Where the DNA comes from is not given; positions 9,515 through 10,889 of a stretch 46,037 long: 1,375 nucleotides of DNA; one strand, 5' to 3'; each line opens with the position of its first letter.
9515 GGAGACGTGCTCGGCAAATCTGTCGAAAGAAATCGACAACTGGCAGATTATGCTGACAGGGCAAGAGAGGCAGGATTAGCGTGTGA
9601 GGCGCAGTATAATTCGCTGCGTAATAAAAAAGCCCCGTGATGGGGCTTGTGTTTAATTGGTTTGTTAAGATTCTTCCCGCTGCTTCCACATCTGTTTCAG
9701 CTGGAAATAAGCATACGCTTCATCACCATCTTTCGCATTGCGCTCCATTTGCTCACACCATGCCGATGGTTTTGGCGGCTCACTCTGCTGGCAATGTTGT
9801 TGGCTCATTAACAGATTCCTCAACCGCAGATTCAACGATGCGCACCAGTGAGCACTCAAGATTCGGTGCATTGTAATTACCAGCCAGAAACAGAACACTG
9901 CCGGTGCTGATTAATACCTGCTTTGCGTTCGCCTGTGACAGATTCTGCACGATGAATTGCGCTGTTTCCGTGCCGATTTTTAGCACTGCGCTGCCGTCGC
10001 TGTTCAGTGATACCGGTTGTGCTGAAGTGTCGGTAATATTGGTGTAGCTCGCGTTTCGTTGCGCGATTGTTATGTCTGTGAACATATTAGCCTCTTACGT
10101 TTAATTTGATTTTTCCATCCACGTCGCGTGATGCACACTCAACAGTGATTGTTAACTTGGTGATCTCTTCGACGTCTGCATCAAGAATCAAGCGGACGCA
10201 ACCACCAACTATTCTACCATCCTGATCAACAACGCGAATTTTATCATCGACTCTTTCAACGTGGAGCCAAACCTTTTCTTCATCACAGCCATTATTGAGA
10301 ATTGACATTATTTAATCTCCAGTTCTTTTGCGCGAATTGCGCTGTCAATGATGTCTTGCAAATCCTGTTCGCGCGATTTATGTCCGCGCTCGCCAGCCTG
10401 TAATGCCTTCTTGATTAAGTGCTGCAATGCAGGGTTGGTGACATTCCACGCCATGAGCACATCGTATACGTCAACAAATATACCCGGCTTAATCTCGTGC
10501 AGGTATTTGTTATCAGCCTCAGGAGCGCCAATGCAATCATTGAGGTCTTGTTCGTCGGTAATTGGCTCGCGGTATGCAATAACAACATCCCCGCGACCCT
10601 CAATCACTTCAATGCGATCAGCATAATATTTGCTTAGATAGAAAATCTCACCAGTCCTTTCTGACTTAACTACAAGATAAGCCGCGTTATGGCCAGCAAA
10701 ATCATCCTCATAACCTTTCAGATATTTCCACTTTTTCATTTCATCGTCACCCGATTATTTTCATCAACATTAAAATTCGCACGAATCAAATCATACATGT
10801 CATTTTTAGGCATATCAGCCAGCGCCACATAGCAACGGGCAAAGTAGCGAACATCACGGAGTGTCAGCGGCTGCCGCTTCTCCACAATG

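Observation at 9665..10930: Minus-strand accessory cassette between lysis and early-like genes with a DUF3310-like protein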

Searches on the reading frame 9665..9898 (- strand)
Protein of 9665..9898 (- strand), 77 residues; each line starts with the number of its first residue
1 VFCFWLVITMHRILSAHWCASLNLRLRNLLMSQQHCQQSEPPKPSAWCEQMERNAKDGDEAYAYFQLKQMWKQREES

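Call 3: search_protein_families(library=pfam, proteins=[window:9665-9898:-], max_evalue=1)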
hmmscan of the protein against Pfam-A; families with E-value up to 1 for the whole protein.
window:9665-9898:- (77 aa): 1 family
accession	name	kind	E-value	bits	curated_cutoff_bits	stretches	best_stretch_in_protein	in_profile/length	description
PF11216.13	DUF3012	-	0.038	14.5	25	0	46-56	5-15/32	Protein of unknown function (DUF3012)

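Call 4: search_protein_families(library=phrogs, proteins=[window:9665-9898:-], max_evalue=0.01)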
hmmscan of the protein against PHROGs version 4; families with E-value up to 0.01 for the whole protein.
window:9665-9898:- (77 aa): 1 family
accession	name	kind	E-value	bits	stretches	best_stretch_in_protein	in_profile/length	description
phrog_1312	-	unknown function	8.5e-14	52.5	1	41-76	4-42/46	-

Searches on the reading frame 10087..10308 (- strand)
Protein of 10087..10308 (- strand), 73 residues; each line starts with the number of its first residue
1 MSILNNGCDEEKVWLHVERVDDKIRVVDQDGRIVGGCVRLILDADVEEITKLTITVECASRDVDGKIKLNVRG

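Call 3: search_protein_families(library=pfam, proteins=[window:10087-10308:-], max_evalue=1)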
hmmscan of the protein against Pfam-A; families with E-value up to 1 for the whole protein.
window:10087-10308:- (73 aa): 1 family
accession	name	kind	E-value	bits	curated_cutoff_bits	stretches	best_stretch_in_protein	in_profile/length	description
PF02657.20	SufE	-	0.0067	16.7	27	1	7-44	40-77/121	Fe-S metabolism associated domain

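Call 4: search_protein_families(library=phrogs, proteins=[window:10087-10308:-], max_evalue=0.01)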
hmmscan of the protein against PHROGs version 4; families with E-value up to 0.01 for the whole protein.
window:10087-10308:- (73 aa): 1 family
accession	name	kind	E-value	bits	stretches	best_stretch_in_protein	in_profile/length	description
phrog_38236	-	unknown function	6.9e-14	52.7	1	10-71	7-68/70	-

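Call 26: search_dna_similar(query=window:10087-10308:-, collection=phages, mode=protein, rows=spread, max_rows=25, max_evalue=0.001)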
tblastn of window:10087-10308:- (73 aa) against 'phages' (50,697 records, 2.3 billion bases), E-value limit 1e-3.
Records with a match: 43; places in all: 43; records where one place covers at least 80% of the query: 26.
Best place of each record, by identity: >=99% 2; 95-99% 1; 80-90% 2; <60% 38.
By first word of the organism name: Salmonella 19; Klebsiella 15; Escherichia 9.
By host as written in the record: Klebsiella pneumoniae 6; Escherichia coli 4; Klebsiella pneumoniae DA591 4; Salmonella sp. 4; Salmonella enterica 3; Salmonella enterica subsp. enterica serovar Typhimurium 3; Escherichia coli STEC O179 2; Klebsiella pneumoniae KP-08 2; and 11 more.
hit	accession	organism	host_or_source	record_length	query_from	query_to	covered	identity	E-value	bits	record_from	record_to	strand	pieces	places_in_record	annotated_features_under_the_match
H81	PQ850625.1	Escherichia phage SandraMuster_Bas78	Escherichia coli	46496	1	73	100%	100.0%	2e-39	142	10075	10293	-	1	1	hypothetical protein (x2)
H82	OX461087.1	Escherichia phage EcoIv28_Lewi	wastewater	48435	1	73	100%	95.9%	1e-37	137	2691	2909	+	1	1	record has no annotation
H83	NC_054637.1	Escherichia phage vB_EcoS Sa179lw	Escherichia coli STEC O179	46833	1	73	100%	84.6%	1e-32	122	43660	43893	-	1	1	hypothetical protein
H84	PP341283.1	Klebsiella phage vB_Kpn_F14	Klebsiella pneumoniae Kpn5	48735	9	66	79%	45.9%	3e-6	48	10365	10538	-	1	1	hypothetical protein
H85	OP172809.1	Klebsiella phage KP591P1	Klebsiella pneumoniae DA591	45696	9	66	79%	44.3%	9e-6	47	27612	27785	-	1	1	hypothetical protein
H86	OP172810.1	Klebsiella phage KP591P3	Klebsiella pneumoniae DA591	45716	9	66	79%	44.3%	9e-6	47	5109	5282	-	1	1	hypothetical protein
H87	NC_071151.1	Klebsiella phage vB_Kpn_ZC2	Klebsiella pneumoniae KP-08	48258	4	59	77%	42.9%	2e-7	51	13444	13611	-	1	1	hypothetical protein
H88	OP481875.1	Klebsiella phage vB_Kpn_ZC2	Klebsiella pneumoniae KP-08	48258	4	59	77%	42.9%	2e-7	51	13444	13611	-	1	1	hypothetical protein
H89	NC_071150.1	Klebsiella phage ZCKP8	Klebsiella sp.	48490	4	59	77%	42.9%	2e-7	51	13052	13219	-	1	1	hypothetical protein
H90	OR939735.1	Salmonella phage ZBSTP8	Salmonella enterica subsp. enterica ...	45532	10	70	84%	39.3%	5e-7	50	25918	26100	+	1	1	hypothetical protein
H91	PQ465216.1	Salmonella phage BUCT_XGG_PSM_3377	Salmonella enterica subsp. enterica ...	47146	10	70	84%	39.3%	5e-7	50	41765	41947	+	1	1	hypothetical protein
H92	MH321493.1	Salmonella phage Skate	Salmonella enterica subsp. enterica ...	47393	10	70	84%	39.3%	5e-7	50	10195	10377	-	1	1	hypothetical protein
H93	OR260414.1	Salmonella phage PSH-1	Salmonella sp.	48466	10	70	84%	39.3%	5e-7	50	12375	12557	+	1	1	record has no annotation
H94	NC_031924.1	Salmonella phage IME207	Klebsiella pneumoniae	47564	13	70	79%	41.4%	4e-7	50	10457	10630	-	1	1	hypothetical protein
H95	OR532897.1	Klebsiella phage RCIP0103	Klebsiella pneumoniae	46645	9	61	73%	44.6%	2e-5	45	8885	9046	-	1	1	hypothetical protein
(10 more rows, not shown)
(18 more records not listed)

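Call 38: search_protein_families(library=ncbifam, proteins=[window:10090-10308:-], max_evalue=0.1)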
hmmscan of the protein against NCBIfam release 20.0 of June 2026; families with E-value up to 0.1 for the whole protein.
window:10090-10308:- (73 aa): 1 family
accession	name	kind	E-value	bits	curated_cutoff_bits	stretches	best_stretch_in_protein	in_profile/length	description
TIGR03391.1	FeS_syn_CsdE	equivalog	0.0051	16.8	136.4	1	6-49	54-97/139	cysteine desulfurase sulfur acceptor subunit CsdE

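Call 76: search_solved_structures(query=window:10090-10308:-, max_evalue=5)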
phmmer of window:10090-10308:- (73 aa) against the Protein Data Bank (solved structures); distinct sequences matched with E-value up to 5: 0.

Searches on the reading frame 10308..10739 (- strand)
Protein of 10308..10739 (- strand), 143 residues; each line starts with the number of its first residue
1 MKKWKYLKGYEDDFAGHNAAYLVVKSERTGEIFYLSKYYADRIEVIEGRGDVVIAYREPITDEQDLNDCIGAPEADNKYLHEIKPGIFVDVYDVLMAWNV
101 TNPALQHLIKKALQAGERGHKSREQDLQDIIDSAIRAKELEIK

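Call 3: search_protein_families(library=pfam, proteins=[window:10308-10739:-], max_evalue=1)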
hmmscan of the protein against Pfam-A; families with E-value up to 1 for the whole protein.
window:10308-10739:- (143 aa): 0 families

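Call 4: search_protein_families(library=phrogs, proteins=[window:10308-10739:-], max_evalue=0.01)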
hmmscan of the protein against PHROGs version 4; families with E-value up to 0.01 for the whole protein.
window:10308-10739:- (143 aa): 7 families
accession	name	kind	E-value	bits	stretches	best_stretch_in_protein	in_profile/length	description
phrog_17775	-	unknown function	2.4e-33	116.5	1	1-78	1-78/163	-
phrog_35158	-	unknown function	7.5e-30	105.1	1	55-140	127-208/209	-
phrog_2452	-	unknown function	2.1e-29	104.2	1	75-141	150-216/235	-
phrog_13223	-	unknown function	8.9e-28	98.5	1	64-141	161-237/243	-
phrog_23361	-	unknown function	4e-24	86.6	1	87-141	120-174/181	-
phrog_18443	-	unknown function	7.8e-14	52.7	1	83-139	191-247/253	-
phrog_17613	-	other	5.8e-11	43.8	1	86-142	185-241/246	ATPase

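Call 9: find_homologous_proteins(query=window:10308-10739:-)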
Query window:10308-10739:- (143 aa): 1309 proteins with E <= 0.001 among 1324 candidates; the best 120 are listed.
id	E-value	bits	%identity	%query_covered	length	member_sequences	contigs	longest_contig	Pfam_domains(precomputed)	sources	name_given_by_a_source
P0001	1.4e-88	312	98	100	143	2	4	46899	-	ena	-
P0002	1.9e-88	311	98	100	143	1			-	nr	nr:MAG: protein of unknown function DUF3310 [Bacteriophage sp.]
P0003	3.9e-86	304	97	100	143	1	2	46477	-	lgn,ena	-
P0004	1.9e-85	302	97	100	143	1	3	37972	-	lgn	-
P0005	3.7e-85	301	96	100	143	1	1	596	-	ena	-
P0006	5.3e-84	297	96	100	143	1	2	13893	-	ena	-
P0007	6.1e-84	297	96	99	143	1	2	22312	-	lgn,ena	-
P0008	1.3e-83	296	94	100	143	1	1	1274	-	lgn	-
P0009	3.8e-83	294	94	100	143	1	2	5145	-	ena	-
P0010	5.5e-83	294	94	100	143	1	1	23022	-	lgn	-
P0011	1.4e-82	292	93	100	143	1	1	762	-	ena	-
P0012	2.1e-82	292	93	100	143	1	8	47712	-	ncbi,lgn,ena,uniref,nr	ncbi:hypothetical protein KGB51_gp40 [Escherichia phage C1]|uniref:Uncharacterized protein n=2 Tax=r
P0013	2.2e-82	292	94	100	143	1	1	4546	-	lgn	-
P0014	4.9e-82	291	92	100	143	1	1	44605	-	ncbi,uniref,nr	ncbi:hypothetical protein KGB50_gp58 [Shigella phage DS8]|uniref:Uncharacterized protein n=1 Tax=Shi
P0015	6.3e-82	290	92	100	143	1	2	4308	-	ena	-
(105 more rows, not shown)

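Call 11: search_solved_structures(query=window:10311-10739:-, max_evalue=10)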
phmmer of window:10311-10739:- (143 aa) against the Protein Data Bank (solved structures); distinct sequences matched with E-value up to 10: 0.

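Call 18: search_protein_representatives(protein=window:10308-10739:-)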
Query: 143 residues. Proteins with E-value up to 0.001 (for the whole library): 2789; up to 1e-10: 596; up to 1e-30: 11. The best 150 are listed.
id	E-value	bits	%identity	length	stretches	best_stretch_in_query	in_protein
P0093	7.8e-72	256.0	82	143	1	1-142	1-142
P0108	5.9e-69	246.6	84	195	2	75-143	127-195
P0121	1.5e-61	222.6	78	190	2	75-143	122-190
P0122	2.6e-47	176.5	89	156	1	52-143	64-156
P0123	4.5e-42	159.5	90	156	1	61-143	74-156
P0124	2.6e-39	150.6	59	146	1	1-140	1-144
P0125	3.5e-39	150.2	79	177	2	62-142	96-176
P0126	4.4e-38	146.6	59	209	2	67-141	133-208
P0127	6.5e-34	133.1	79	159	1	56-142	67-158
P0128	2.3e-31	124.8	65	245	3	75-142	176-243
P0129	4.3e-31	123.9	66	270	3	75-143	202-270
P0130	2.5e-28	115.0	69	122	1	60-142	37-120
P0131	3.3e-28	114.6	75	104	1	61-141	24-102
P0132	4.5e-28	114.1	81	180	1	74-142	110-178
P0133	5.5e-28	113.9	77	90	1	73-142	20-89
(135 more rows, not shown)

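Call 20: search_protein_families(library=pfam, alignment_id=A1, max_evalue=1)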
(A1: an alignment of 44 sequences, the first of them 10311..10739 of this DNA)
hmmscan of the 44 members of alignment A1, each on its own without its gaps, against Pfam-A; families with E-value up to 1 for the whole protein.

A. member 1, window:10311-10739:- (143 aa): 0 families

B. families by the number of members that match (of 44 scanned): 23 families
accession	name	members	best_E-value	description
PF23896.1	DUF7244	1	6.2e-06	Domain of unknown function (DUF7244)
PF12647.12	RNHCP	1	1.4e-05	RNHCP domain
PF20111.4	DUF6501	1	0.00037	Family of unknown function (DUF6501)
PF07282.18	Cas12f1-like_TNB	1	0.011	Cas12f1-like, TNB domain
PF18337.7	Tudor_RapA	1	0.014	RapA N-terminal Tudor like domain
PF07477.17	Glyco_hydro_67C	1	0.017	Glycosyl hydrolase family 67 C-terminus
PF12773.13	DZR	1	0.064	Double zinc ribbon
PF06945.18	DUF1289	1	0.08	Protein of unknown function (DUF1289)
PF24273.1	TRASH_HVO_1752_C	1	0.089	HVO_1752, C-terminal TRASH domain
PF11640.13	TAN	1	0.09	Telomere-length maintenance and DNA damage repair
PF06005.17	ZapB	1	0.091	Cell division protein ZapB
PF12896.12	ANAPC4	1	0.13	Anaphase-promoting complex, cyclosome, subunit 4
PF10545.15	MADF_DNA_bdg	1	0.13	Alcohol dehydrogenase transcription factor Myb/SANT-like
PF09618.15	Cas_Csy4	1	0.13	CRISPR-associated protein (Cas_Csy4)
PF22724.1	NCAB1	1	0.13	NACHT C-terminal Alpha/Beta 1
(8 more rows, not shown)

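Call 27: predict_structure(alignment_id=A1)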
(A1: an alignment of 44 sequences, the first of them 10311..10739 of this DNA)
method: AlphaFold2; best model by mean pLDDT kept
length: 143 residues; sequences in the alignment: 44
mean_pLDDT: 87.3   pTM: 0.46
mean pLDDT of the five models: 87.3, 86.5, 85.7, 85.4, 84.6
residues with pLDDT >= 90: 90; 70-90: 36; 50-70: 8; < 50: 9
segments of 3 or more residues with pLDDT < 50: 65-73
pLDDT, mean of each block of 10 residues (from residue 1): 91 95 97 96 96 96 56 60 86 90 92 82 91 95 82
secondary structure, 60 per line:
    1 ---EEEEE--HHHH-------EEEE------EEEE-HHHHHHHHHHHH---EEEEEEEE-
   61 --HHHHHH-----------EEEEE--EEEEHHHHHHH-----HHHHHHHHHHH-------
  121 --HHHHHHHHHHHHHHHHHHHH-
elements in order: E4-8 H11-14 E22-25 E32-35 H37-48 E52-59 H63-68 E80-84 E87-90 H91-97 H103-113 H123-142

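Call 29: fold_search(model_id=the predicted structure, library=viral)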
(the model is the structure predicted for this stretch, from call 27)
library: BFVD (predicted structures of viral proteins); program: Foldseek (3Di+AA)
matches with E <= 10: 597; with E <= 0.001: 16
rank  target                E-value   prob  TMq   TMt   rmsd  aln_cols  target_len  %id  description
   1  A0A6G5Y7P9            1.6e-09  1.00  0.45  0.36  14.5       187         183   40  (no name in the UniProt tables at hand)
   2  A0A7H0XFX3            9.2e-09  1.00  0.46  0.45  10.0       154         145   35  Uncharacterized protein [Pseudomonas phage phiK7A1]
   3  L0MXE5                3.5e-08  1.00  0.45  0.31  13.3       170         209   32  Uncharacterized protein [Edwardsiella phage MSW-3]
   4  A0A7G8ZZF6            6.9e-07  1.00  0.46  0.64   2.1        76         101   56  (no name in the UniProt tables at hand)
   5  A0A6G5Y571            9.4e-07  1.00  0.48  0.71   2.5        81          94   56  (no name in the UniProt tables at hand)
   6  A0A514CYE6            6.2e-06  1.00  0.45  0.35   6.6        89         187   52  (no name in the UniProt tables at hand)
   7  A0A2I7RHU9            1.5e-05  1.00  0.45  0.66   1.5        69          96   52  (no name in the UniProt tables at hand)
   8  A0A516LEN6            1.5e-05  1.00  0.43  0.56   7.8       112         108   36  (no name in the UniProt tables at hand)
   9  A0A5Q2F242            1.8e-05  1.00  0.47  0.50  12.5       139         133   27  Terminase large subunit [Pectobacterium phage MA13]
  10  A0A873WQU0            2.2e-05  1.00  0.42  0.45  14.4       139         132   25  Uncharacterized protein [Providencia phage Kokobel1]
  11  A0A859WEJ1            2.5e-05  1.00  0.36  0.27  17.8       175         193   21  (no name in the UniProt tables at hand)
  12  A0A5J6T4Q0            5.3e-05  1.00  0.42  0.13   3.9        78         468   46  DNA ligase [Aeromonas phage vB_AhyS-A18P4]
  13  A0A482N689            5.6e-05  1.00  0.43  0.26  11.6       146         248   31  (no name in the UniProt tables at hand)
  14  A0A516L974            7.1e-05  1.00  0.42  0.33  17.0       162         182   24  (no name in the UniProt tables at hand)
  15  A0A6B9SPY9            4.7e-04  1.00  0.42  0.67   5.5        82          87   39  (no name in the UniProt tables at hand)
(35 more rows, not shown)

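Call 38: search_protein_families(library=ncbifam, proteins=[window:10311-10739:-], max_evalue=0.1)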
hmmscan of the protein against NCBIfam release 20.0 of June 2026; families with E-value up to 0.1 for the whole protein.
window:10311-10739:- (143 aa): 1 family
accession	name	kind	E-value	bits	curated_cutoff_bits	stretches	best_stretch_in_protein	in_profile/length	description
NF035926.1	scyF_NHL_VPEP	equivalog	0.034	13.3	350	1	25-79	206-261/376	scytonemin biosynthesis PEP-CTERM protein ScyF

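Call 70: search_protein_families(library=pfam, alignment_id=A3, max_evalue=0.001)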
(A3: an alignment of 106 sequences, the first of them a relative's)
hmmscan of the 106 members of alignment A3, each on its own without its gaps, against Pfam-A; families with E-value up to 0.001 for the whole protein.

A. member 1, P0136 (177 aa): 0 families

B. families by the number of members that match (of 106 scanned): 1 family
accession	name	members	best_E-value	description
PF20111.4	DUF6501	1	5.4e-06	Family of unknown function (DUF6501)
